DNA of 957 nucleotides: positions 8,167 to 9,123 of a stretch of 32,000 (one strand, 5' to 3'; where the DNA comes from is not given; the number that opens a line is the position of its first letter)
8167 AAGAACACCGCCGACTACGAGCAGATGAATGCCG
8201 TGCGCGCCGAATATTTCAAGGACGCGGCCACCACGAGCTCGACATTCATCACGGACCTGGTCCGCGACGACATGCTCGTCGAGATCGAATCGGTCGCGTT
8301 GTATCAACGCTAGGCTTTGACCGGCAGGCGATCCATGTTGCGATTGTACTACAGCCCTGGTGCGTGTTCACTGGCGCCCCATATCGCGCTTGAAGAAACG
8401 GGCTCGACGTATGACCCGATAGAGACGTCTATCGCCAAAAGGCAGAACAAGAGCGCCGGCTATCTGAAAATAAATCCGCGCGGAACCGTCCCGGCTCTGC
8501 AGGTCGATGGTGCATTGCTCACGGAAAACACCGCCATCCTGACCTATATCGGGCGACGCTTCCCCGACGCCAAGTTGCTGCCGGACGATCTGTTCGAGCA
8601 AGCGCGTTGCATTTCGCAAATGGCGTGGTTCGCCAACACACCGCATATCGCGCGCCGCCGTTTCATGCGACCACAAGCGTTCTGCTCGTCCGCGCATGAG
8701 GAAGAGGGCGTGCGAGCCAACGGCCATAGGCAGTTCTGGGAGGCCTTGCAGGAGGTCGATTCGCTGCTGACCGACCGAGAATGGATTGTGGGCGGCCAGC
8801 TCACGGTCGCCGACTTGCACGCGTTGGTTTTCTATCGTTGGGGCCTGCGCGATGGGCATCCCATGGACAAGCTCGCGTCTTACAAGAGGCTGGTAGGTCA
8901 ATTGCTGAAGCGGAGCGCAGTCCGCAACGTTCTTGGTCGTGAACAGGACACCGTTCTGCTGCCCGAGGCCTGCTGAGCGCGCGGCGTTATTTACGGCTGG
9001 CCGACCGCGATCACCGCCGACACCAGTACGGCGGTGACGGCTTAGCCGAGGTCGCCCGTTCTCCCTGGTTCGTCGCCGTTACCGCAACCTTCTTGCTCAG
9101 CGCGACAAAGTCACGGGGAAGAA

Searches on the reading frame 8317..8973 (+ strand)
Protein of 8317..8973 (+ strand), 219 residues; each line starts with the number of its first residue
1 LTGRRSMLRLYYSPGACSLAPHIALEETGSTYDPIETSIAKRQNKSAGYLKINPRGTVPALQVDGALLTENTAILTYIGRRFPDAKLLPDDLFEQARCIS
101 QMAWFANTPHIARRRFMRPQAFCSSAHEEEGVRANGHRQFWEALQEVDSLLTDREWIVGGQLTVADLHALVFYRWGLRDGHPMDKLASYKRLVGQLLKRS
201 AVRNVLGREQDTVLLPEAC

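Call 70: search_protein_families(library=pfam, proteins=[window:8317-8973:+], max_evalue=0.0001)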
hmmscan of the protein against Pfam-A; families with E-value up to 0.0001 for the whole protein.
window:8317-8973:+ (219 aa): 3 families
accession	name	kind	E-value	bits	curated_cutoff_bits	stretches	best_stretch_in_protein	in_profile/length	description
PF02798.26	GST_N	-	1.6e-11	44.8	20.9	1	8-79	3-75/76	Glutathione S-transferase, N-terminal domain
PF13409.12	GST_N_2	-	2.8e-09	37.9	25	1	17-80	4-69/70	Glutathione S-transferase, N-terminal domain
PF13417.12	GST_N_3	-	5.9e-08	33.4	22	1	22-84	14-73/75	Glutathione S-transferase, N-terminal domain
